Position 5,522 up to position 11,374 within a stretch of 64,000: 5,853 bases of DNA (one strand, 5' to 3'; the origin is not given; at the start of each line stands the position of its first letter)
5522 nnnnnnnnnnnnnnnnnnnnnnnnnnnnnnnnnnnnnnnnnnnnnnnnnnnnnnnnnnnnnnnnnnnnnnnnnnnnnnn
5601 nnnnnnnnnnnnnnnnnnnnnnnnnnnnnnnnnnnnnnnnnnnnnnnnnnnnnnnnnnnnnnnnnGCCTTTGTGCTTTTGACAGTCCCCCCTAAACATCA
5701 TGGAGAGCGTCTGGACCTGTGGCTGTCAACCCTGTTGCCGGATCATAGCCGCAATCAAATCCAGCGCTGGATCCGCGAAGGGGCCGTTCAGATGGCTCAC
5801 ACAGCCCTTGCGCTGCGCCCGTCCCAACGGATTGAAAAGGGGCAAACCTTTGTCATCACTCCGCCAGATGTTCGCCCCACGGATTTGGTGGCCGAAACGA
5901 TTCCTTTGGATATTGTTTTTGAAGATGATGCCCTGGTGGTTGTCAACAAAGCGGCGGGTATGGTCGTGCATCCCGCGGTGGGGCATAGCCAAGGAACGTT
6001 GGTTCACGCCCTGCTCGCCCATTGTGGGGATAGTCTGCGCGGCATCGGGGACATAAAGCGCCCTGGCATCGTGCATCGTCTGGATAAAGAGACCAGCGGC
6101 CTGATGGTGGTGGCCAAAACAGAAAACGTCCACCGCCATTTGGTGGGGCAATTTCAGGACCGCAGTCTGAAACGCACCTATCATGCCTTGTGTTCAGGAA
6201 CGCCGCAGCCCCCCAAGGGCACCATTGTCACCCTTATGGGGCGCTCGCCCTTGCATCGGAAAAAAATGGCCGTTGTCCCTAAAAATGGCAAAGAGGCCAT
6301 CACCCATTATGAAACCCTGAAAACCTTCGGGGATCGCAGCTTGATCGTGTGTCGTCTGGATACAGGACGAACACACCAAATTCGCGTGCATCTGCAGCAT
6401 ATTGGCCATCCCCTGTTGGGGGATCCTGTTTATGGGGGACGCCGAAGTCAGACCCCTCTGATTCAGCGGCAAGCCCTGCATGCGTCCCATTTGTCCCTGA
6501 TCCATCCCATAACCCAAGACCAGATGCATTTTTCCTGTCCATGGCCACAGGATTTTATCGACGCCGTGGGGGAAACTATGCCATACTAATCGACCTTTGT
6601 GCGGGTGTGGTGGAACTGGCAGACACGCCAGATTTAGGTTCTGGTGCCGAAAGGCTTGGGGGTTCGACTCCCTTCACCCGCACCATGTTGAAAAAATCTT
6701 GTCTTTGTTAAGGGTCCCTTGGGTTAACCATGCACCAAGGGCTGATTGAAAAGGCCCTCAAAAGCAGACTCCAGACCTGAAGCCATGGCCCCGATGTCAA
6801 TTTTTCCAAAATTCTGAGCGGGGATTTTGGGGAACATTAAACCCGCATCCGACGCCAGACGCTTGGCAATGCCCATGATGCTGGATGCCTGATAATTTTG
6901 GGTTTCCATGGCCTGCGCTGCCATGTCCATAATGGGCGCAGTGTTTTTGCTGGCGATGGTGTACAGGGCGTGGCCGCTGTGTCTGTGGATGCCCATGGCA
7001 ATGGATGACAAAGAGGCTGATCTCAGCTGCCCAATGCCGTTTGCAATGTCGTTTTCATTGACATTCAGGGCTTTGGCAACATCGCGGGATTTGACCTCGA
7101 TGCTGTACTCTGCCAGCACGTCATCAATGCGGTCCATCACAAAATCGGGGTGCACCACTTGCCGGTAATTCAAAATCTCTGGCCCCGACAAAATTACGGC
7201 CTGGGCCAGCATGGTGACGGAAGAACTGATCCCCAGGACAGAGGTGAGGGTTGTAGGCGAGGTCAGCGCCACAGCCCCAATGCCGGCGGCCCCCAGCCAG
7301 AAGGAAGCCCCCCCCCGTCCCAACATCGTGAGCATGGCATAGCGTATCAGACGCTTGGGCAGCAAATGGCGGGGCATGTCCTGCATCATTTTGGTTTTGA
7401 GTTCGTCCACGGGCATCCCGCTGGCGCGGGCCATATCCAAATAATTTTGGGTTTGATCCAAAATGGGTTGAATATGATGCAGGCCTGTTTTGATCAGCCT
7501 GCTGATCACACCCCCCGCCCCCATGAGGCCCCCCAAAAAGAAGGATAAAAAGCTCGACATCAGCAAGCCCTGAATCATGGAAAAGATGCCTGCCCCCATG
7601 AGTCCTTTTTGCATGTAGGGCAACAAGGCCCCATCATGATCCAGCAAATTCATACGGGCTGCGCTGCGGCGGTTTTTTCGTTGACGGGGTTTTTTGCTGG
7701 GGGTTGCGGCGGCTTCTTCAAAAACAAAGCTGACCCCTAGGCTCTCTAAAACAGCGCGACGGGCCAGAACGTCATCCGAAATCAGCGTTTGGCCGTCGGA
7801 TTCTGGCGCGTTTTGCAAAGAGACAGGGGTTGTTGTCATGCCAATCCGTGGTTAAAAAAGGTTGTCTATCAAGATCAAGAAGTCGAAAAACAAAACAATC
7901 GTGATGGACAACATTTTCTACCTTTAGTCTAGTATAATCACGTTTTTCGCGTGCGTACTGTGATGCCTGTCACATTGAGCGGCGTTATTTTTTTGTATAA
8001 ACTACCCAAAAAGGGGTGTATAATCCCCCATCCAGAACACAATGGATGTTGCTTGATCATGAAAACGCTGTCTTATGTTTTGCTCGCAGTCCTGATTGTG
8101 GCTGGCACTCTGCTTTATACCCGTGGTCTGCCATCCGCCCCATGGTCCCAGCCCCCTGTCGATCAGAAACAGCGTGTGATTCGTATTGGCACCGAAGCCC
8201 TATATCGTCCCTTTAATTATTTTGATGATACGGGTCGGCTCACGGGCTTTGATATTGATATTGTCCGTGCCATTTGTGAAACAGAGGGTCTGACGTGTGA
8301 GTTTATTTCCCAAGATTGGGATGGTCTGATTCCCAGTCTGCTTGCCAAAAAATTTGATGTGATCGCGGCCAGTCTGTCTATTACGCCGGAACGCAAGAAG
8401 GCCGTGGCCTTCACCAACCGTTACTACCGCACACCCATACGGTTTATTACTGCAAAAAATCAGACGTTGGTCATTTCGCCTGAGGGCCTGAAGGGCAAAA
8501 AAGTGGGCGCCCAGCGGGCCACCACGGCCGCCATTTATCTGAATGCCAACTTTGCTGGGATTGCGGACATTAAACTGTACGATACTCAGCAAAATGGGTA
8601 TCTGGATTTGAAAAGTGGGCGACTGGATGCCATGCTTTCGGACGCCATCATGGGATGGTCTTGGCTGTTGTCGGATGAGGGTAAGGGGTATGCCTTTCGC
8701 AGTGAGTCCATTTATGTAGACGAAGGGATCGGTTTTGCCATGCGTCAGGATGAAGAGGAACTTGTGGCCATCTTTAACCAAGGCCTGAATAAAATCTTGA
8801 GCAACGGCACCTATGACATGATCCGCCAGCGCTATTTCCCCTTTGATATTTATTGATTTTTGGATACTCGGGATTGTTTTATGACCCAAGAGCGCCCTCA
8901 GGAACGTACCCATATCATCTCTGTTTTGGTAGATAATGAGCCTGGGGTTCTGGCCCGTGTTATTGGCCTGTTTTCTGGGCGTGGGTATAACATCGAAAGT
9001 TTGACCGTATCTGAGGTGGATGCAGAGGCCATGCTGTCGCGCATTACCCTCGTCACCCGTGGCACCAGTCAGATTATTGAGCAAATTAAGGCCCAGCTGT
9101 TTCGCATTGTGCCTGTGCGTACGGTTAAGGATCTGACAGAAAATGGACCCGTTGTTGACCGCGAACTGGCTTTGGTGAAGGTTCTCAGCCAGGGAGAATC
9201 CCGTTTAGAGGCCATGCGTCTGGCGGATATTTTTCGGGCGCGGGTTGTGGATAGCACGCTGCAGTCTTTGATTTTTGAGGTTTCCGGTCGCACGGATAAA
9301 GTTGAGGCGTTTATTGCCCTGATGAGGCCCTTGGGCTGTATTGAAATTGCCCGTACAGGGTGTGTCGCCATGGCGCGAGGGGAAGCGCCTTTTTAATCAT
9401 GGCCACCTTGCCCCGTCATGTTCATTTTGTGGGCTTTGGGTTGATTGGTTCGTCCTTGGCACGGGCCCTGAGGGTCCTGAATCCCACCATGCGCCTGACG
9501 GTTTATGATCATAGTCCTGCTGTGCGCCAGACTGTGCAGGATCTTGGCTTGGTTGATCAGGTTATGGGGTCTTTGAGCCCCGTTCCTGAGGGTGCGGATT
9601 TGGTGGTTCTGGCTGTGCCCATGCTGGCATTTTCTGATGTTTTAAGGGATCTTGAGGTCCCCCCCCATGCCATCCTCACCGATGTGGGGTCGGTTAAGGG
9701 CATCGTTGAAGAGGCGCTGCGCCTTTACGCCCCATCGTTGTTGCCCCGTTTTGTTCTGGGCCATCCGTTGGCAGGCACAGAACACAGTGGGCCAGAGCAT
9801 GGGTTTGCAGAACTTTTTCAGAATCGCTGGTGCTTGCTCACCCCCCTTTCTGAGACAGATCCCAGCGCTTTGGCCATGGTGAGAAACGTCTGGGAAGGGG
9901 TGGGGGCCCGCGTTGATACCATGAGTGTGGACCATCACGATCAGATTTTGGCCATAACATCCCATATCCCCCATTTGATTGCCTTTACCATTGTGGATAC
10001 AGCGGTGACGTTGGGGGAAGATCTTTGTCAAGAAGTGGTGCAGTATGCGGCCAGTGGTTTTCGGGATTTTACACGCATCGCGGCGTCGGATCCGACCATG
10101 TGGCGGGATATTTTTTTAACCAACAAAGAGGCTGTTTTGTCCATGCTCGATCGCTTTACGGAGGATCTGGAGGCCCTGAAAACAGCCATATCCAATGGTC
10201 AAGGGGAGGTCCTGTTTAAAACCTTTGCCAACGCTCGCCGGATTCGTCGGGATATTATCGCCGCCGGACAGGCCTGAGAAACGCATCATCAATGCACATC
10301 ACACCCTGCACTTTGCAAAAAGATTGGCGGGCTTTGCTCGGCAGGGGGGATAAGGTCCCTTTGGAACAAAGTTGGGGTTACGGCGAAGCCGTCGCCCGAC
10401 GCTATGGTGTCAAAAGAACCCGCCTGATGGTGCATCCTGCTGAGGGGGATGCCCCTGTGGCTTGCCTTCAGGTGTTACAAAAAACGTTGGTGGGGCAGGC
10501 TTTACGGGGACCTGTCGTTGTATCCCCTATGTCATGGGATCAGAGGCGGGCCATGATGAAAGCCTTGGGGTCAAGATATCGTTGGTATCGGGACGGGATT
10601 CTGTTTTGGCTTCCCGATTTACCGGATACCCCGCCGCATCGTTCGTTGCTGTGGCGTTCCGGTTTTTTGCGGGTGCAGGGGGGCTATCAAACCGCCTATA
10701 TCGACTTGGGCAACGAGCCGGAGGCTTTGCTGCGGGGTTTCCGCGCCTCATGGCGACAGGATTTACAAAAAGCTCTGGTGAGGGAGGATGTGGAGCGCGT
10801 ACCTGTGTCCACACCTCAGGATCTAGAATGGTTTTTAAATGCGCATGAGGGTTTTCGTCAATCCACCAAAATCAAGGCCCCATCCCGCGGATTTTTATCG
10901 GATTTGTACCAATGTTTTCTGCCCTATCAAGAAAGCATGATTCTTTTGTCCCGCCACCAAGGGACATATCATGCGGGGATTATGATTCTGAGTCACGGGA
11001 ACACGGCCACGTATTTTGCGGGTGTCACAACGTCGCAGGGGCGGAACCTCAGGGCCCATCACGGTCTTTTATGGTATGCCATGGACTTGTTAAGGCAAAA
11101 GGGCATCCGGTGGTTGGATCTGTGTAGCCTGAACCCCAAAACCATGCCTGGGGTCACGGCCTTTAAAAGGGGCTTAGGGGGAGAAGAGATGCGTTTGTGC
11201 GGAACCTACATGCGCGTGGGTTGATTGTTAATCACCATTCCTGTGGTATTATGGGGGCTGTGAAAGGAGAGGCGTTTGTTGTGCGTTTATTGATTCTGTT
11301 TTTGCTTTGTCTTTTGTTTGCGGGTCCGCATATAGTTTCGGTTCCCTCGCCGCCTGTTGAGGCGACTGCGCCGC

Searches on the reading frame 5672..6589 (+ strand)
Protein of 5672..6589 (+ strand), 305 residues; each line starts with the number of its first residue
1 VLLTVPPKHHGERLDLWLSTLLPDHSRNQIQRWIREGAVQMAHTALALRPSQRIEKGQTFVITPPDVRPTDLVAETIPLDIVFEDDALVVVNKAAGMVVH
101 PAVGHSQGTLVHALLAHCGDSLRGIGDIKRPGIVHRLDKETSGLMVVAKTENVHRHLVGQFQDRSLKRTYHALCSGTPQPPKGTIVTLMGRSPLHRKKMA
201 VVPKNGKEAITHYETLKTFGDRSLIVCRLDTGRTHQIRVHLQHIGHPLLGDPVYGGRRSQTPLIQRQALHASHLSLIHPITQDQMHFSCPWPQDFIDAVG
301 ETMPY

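Call 22: search_protein_families(library=pfam, proteins=[window:5672-6589:+], max_evalue=0.0001)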
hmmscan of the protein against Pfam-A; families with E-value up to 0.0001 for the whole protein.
window:5672-6589:+ (305 aa): 2 families
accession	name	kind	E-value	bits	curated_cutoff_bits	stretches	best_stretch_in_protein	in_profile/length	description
PF00849.27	PseudoU_synth_2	-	1.5e-33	116.6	26.8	1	88-243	2-152/152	RNA pseudouridylate synthase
PF01479.30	S4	-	1.1e-05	25.5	22.8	1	12-40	1-29/48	S4 domain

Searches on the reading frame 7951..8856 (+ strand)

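Call 22: search_protein_families(library=pfam, proteins=[window:7951-8856:+], max_evalue=0.0001)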
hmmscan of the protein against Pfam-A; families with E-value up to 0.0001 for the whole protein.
window:7951-8856:+ (301 aa): 2 families
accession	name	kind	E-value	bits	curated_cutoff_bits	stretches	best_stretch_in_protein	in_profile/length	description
PF00497.25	SBP_bac_3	-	2.9e-39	134.3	26.4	1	77-297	1-131/132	Bacterial extracellular solute-binding proteins, family 3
PF10613.14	Lig_chan-Glu_bd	-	5e-11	43.1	30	1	120-170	64-114/115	Ligated ion channel L-glutamate- and glycine-binding site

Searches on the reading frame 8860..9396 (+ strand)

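Call 22: search_protein_families(library=pfam, proteins=[window:8860-9396:+], max_evalue=0.0001)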
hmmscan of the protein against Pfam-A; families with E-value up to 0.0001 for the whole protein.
window:8860-9396:+ (178 aa): 4 families
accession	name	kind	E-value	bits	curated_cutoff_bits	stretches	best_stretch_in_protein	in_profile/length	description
PF10369.15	ALS_ss_C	-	9.4e-27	93.3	23.2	1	101-174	1-74/74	Small subunit of acetolactate synthase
PF22629.2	ACT_AHAS_ss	-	6.4e-17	61.9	27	1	20-85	1-64/67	AHAS small subunit-like ACT domain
PF01842.31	ACT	-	7.4e-12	45.2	27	1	18-79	1-64/66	ACT domain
PF13710.12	ACT_5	-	4.8e-11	42.7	27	1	26-89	1-62/62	ACT domain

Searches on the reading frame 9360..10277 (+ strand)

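Call 22: search_protein_families(library=pfam, proteins=[window:9360-10277:+], max_evalue=0.0001)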
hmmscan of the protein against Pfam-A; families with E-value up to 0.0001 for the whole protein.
window:9360-10277:+ (305 aa): 2 families
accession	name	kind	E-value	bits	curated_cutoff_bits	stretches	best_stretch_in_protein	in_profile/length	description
PF02153.23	PDH_N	-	1e-33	116.4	26.5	1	33-185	1-152/154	Prephenate dehydrogenase, nucleotide-binding domain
PF20463.3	PDH_C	-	1.5e-30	105.9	22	1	191-290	3-101/102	Prephenate dehydrogenase, dimerization domain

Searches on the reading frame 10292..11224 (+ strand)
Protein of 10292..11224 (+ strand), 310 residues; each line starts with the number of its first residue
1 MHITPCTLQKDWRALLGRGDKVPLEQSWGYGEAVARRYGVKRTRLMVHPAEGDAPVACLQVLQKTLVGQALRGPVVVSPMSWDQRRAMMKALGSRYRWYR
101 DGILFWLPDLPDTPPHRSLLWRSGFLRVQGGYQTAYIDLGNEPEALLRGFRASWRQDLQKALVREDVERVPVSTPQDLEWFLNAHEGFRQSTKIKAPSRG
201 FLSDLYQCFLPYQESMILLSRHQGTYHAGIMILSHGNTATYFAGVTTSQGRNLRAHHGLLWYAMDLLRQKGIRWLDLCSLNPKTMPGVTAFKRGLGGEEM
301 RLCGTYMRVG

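Call 5: search_protein_families(library=pfam, proteins=[window:10292-11224:+], max_evalue=0.01)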
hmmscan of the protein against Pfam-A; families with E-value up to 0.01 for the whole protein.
window:10292-11224:+ (310 aa): 3 families
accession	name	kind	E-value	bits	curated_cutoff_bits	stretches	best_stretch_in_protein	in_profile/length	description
PF13480.13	Acetyltransf_6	-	1.4e-08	35.4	22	1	150-293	3-143/143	Acetyltransferase (GNAT) domain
PF02388.22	FemAB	-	0.0011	18.4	24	1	227-306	308-389/406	FemAB family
PF20315.3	DUF6611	-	0.0028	18.2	27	1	25-50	13-38/168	Family of unknown function (DUF6611)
